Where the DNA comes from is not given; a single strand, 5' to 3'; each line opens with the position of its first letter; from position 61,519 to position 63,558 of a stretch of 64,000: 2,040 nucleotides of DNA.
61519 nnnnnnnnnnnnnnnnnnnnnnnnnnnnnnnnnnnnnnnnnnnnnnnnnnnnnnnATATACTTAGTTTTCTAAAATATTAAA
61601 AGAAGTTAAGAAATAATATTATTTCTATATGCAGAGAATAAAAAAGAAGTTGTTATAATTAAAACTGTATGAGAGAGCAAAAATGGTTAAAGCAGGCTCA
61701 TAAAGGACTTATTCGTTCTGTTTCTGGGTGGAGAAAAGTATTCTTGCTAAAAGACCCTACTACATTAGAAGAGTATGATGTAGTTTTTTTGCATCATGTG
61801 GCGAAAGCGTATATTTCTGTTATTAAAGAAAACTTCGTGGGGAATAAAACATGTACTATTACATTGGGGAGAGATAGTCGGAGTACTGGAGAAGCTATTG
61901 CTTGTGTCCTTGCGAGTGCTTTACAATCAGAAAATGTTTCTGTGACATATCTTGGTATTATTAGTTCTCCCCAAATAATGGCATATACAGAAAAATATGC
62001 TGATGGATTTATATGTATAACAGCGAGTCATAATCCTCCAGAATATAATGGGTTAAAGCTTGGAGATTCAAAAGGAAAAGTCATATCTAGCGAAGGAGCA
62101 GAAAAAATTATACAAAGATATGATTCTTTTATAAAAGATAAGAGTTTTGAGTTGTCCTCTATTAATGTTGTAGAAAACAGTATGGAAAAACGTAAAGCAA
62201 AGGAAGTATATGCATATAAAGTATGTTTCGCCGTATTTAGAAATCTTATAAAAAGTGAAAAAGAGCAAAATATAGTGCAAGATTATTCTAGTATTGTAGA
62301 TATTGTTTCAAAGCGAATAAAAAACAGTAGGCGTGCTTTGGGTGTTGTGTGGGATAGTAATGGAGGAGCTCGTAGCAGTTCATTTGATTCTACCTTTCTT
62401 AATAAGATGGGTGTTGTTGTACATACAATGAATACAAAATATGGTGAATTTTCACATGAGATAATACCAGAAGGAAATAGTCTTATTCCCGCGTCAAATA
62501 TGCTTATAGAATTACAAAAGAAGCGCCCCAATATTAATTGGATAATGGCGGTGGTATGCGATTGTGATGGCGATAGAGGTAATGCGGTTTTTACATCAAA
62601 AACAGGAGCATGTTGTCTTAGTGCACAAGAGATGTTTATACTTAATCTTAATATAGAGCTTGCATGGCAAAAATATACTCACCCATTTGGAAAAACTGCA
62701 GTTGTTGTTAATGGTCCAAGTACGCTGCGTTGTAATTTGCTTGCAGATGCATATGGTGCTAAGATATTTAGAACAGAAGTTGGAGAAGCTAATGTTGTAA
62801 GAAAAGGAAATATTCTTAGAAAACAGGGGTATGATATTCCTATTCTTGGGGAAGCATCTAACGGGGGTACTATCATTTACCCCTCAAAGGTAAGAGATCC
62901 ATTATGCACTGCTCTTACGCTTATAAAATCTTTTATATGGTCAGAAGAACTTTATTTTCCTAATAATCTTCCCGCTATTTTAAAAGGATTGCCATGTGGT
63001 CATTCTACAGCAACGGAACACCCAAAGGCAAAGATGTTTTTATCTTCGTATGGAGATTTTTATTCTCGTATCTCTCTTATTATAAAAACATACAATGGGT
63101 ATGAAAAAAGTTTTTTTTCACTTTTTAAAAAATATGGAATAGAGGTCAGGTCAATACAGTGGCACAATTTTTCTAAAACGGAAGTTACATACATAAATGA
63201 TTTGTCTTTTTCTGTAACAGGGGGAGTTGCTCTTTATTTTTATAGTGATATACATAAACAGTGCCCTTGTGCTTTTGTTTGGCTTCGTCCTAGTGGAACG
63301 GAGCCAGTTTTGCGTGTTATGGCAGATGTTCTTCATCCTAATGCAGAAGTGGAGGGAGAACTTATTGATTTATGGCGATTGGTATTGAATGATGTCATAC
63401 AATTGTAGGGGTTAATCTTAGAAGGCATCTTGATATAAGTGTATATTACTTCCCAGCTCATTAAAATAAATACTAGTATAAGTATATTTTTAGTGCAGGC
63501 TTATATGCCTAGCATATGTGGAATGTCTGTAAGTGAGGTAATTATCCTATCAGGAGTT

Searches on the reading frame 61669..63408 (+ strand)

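Call 17: search_protein_families(library=ncbifam, proteins=[window:61669-63408:+], max_evalue=0.01)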
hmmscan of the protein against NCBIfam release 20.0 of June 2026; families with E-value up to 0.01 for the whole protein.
window:61669-63408:+ (579 aa): 6 families
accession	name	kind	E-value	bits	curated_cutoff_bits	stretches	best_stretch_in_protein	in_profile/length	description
TIGR03990.1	Arch_GlmM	equivalog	1.8e-46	158.9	439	2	17-203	5-173/444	phosphoglucosamine mutase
TIGR01455.1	glmM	equivalog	1.2e-20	73.7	447.55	1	61-181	38-155/442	phosphoglucosamine mutase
NF007088.0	PRK09542.1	equivalog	3.1e-11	42.9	618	1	34-153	23-139/456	phosphomannomutase/phosphoglucomutase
NF011943.0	PRK15414.1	subfamily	6.4e-11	41.9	801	1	60-151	37-129/456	phosphomannomutase CpsG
NF046027.1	PhglucPhmanMutPgmG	equivalog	4.9e-10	38.6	600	1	55-131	38-115/460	phosphoglucomutase/phosphomannomutase PgmG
TIGR01132.1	pgm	equivalog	8.1e-05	21.2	778.05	1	104-177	128-203/546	phosphoglucomutase (alpha-D-glucose-1,6-bisphosphate-dependent)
